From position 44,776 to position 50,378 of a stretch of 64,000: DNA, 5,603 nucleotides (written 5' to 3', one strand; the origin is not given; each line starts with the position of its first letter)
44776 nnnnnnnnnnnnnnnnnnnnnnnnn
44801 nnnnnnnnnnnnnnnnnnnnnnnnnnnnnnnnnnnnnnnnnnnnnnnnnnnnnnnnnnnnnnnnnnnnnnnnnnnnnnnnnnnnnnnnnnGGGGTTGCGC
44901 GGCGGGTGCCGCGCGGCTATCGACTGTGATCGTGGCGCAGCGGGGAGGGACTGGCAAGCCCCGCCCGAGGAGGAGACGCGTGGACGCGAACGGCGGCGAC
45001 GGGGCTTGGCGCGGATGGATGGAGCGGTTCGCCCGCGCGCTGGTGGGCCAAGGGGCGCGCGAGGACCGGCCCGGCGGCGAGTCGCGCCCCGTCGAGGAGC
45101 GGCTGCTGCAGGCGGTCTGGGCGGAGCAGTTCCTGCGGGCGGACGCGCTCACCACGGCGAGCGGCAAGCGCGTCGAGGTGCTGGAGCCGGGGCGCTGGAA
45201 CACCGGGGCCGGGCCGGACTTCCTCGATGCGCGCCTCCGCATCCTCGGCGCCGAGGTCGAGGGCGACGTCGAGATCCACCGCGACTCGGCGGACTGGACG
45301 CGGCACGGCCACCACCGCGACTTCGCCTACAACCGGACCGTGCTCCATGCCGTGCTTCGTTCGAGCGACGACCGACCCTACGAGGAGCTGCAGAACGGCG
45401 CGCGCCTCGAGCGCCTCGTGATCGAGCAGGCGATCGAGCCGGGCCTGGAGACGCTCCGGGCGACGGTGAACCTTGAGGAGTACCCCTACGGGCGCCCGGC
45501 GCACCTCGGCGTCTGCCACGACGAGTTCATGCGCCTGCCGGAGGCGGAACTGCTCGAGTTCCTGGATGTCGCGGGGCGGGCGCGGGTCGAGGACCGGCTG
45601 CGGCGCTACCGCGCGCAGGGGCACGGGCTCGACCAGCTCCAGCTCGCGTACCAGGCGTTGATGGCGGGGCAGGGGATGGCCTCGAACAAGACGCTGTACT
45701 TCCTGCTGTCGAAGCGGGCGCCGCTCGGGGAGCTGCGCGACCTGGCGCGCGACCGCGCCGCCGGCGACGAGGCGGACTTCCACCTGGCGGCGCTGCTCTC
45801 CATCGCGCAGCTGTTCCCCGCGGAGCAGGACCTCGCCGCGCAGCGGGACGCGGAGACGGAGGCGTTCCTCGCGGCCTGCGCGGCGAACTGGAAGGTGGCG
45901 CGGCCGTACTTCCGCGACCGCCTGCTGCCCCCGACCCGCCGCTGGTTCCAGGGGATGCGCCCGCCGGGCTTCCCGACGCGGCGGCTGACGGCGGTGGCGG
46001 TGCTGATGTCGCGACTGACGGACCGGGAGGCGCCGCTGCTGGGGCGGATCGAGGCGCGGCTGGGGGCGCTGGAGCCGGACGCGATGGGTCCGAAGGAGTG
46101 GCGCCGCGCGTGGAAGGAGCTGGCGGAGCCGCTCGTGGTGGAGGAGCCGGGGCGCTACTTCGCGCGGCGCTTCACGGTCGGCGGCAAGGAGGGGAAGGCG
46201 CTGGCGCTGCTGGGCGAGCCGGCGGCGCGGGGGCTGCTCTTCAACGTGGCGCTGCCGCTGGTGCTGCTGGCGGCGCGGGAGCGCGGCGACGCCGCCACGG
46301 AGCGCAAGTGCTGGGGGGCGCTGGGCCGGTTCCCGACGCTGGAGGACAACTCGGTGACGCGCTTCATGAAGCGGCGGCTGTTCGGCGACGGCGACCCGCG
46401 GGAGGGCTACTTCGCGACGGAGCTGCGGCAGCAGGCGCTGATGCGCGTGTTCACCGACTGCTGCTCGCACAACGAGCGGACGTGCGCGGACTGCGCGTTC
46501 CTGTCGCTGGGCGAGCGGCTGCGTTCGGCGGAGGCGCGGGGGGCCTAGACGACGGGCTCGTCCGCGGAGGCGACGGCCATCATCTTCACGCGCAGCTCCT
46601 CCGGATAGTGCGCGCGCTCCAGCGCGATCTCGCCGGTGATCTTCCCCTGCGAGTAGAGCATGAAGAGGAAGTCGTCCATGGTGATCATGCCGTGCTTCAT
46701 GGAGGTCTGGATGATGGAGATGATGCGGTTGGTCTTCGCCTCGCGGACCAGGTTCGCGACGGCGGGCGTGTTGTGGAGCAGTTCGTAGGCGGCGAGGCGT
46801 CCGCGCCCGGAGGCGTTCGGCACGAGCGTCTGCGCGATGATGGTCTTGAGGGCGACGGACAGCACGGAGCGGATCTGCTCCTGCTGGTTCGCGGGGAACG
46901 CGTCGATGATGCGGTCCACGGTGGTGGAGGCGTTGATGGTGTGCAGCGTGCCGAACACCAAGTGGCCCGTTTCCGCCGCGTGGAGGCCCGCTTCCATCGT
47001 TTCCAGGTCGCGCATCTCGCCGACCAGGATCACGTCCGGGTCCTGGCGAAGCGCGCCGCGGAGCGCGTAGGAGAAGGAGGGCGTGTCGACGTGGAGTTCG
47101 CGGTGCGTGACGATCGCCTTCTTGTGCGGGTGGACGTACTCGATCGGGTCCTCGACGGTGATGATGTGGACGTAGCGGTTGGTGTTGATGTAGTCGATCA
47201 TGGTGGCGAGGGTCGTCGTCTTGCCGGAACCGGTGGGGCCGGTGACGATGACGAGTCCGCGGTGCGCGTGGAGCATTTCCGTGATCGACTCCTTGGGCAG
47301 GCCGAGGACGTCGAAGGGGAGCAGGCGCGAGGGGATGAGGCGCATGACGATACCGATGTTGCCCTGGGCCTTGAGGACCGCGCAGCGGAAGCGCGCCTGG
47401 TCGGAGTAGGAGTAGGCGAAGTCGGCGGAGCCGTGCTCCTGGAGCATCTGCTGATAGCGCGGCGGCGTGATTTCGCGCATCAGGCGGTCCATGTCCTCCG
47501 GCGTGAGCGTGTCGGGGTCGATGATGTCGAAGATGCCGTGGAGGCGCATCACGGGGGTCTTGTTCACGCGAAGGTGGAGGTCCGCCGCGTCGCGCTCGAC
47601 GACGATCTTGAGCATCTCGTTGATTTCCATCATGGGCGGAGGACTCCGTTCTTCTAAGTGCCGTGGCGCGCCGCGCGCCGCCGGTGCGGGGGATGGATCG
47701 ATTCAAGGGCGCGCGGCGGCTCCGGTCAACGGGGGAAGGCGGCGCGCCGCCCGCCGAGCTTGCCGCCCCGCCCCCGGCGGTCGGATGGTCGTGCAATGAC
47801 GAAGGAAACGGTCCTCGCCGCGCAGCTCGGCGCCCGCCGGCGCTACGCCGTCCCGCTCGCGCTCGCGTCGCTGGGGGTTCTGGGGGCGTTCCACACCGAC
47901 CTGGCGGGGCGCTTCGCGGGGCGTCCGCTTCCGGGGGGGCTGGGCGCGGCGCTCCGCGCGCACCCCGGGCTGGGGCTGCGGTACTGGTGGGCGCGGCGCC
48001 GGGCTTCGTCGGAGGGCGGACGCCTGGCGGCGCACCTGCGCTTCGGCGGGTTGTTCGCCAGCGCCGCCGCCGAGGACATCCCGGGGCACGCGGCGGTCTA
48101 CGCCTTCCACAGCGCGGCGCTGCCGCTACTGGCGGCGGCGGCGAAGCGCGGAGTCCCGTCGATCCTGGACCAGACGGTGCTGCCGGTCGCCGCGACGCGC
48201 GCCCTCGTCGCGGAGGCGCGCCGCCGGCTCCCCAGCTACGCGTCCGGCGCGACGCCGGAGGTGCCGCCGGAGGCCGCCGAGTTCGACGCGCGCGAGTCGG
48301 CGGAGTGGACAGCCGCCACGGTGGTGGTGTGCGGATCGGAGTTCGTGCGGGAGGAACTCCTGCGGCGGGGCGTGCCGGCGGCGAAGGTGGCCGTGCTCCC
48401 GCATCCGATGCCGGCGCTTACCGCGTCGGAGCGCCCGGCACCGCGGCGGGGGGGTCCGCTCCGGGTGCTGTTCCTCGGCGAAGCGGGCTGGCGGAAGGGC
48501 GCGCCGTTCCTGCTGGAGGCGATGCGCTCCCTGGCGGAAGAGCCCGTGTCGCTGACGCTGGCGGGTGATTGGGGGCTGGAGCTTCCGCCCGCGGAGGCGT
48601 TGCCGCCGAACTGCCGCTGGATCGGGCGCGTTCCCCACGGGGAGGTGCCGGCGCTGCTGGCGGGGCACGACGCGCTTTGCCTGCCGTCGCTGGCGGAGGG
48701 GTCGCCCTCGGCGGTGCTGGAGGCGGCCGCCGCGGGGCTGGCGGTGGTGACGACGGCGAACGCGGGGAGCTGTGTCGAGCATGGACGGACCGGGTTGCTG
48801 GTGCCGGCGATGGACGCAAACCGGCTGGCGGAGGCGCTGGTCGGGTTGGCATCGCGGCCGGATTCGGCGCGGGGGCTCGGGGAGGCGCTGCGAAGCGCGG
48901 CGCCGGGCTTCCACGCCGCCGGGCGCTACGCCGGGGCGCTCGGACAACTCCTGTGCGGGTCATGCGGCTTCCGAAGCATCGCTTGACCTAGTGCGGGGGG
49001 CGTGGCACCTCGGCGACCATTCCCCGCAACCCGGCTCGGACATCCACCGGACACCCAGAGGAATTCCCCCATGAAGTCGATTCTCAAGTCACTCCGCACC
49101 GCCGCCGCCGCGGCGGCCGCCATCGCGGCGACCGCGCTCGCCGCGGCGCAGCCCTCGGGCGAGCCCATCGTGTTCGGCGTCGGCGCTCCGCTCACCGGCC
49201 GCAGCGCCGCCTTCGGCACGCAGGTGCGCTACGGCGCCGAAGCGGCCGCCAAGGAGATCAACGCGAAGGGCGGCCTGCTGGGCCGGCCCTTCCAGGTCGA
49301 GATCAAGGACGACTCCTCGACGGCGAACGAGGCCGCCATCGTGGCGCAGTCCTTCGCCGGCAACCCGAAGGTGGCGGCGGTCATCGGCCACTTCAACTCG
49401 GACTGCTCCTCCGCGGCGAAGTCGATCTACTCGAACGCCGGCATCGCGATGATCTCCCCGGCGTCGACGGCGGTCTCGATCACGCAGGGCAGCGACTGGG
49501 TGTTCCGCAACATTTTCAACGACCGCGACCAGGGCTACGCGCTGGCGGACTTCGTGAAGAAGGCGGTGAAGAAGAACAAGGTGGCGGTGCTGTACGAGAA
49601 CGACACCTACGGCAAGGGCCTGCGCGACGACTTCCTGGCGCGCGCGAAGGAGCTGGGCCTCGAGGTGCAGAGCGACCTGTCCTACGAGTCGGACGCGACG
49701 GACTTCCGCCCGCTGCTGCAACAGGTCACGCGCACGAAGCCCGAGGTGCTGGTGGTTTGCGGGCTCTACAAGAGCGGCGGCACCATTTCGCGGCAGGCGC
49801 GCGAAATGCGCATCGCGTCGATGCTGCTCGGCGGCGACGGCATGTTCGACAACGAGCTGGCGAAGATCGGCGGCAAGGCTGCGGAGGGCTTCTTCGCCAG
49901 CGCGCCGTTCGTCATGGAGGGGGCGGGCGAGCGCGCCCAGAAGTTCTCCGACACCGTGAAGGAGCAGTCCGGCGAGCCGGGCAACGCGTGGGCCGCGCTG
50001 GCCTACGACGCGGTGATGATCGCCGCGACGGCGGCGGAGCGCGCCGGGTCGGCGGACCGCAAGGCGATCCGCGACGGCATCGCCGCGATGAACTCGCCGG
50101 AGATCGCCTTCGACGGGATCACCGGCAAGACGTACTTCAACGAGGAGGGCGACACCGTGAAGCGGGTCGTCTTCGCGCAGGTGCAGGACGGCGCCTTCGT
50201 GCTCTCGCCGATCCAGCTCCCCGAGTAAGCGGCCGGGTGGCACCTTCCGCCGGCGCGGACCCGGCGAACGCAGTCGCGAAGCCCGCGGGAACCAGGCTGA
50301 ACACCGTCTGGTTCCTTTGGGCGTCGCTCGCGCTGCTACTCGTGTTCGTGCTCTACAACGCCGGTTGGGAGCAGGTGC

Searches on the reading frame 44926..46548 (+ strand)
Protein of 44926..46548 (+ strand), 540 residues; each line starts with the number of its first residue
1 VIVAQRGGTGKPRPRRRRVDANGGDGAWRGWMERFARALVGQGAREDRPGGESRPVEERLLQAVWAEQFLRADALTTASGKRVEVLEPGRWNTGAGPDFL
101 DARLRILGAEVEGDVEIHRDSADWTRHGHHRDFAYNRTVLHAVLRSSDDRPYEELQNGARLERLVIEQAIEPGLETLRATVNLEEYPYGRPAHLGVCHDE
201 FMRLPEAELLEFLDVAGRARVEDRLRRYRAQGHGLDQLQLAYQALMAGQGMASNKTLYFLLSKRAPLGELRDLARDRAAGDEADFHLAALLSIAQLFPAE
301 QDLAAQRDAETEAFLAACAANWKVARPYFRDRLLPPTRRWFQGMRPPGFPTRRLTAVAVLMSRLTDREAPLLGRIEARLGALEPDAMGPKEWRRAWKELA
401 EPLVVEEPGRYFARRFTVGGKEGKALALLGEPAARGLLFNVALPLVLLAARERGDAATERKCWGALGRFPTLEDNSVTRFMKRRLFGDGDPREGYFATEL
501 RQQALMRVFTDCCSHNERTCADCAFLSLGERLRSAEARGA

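Call 51: search_protein_families(library=pfam, proteins=[window:44926-46548:+], max_evalue=0.0001)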
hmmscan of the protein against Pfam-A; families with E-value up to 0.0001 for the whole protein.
window:44926-46548:+ (540 aa): 1 family
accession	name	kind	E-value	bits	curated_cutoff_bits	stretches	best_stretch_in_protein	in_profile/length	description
PF11013.13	DUF2851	-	2.7e-46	158.7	25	1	58-470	1-370/375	Protein of unknown function (DUF2851)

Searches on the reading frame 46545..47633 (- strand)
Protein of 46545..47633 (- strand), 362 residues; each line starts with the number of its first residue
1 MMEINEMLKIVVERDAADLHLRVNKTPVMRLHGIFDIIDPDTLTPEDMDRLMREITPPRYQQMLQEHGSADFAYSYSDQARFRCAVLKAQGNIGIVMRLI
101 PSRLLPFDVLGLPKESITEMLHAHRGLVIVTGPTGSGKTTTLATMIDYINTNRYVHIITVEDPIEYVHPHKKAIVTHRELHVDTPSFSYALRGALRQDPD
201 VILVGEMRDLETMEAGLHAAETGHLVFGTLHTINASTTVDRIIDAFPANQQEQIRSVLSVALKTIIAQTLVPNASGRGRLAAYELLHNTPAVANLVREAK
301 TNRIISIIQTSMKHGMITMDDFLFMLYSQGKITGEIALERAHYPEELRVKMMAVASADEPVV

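Call 51: search_protein_families(library=pfam, proteins=[window:46545-47633:-], max_evalue=0.0001)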
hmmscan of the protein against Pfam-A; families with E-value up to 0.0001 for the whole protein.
window:46545-47633:- (362 aa): 2 families
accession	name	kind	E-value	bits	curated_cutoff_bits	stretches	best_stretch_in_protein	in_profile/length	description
PF00437.27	T2SSE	-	3.3e-48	164.7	24.9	1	77-276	89-283/370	Type II/IV secretion system protein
PF20720.3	nSTAND3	-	1.8e-05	25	27.2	0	118-175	11-69/155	Novel STAND NTPase 3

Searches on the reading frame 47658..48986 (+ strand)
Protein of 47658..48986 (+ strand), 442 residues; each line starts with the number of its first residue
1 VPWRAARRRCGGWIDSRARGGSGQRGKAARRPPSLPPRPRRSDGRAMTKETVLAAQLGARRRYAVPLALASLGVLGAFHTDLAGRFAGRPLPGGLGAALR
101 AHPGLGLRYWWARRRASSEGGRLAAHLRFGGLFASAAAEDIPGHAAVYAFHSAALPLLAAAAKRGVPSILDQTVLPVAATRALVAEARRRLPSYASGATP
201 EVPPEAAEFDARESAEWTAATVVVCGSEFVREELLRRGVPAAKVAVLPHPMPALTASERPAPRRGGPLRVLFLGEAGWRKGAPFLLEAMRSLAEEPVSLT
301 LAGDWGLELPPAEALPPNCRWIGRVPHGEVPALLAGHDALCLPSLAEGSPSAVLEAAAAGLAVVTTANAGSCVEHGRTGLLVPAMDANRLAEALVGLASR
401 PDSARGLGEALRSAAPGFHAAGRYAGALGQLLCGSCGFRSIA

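Call 51: search_protein_families(library=pfam, proteins=[window:47658-48986:+], max_evalue=0.0001)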
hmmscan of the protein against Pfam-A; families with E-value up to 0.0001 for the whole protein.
window:47658-48986:+ (442 aa): 2 families
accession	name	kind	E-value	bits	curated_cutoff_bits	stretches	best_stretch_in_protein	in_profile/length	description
PF13692.12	Glyco_trans_1_4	-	7.4e-25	88.3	27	1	269-398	3-140/142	Glycosyl transferases group 1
PF00534.26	Glycos_transf_1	-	1e-21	77.7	26.4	1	263-410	11-168/172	Glycosyl transferases group 1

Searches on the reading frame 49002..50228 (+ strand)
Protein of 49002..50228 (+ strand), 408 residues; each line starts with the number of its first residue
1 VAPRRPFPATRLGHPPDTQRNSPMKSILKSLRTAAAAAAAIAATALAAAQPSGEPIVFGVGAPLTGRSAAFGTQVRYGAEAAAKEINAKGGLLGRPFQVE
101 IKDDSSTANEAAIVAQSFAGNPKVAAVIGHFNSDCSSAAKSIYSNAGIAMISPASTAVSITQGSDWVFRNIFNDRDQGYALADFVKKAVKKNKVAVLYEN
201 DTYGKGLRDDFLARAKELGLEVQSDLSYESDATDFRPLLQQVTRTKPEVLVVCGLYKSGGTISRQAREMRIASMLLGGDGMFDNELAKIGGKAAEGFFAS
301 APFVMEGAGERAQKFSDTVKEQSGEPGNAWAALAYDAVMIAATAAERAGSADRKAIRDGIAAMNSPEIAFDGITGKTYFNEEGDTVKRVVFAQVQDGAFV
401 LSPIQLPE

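Call 51: search_protein_families(library=pfam, proteins=[window:49002-50228:+], max_evalue=0.0001)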
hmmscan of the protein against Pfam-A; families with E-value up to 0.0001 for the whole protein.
window:49002-50228:+ (408 aa): 4 families
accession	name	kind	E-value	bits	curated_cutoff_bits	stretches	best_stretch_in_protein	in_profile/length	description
PF13458.12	Peripla_BP_6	-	3.4e-60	205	31.7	1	55-397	1-342/343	Periplasmic binding protein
PF01094.35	ANF_receptor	-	1.7e-34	119.9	25.4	1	79-387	6-343/353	Receptor family ligand binding region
PF13433.12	Peripla_BP_5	-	1.8e-15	57.3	27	1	64-364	9-310/363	Periplasmic binding protein domain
PF13407.12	Peripla_BP_4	-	1.9e-05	24.8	35.1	0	68-201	9-131/258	Periplasmic binding protein domain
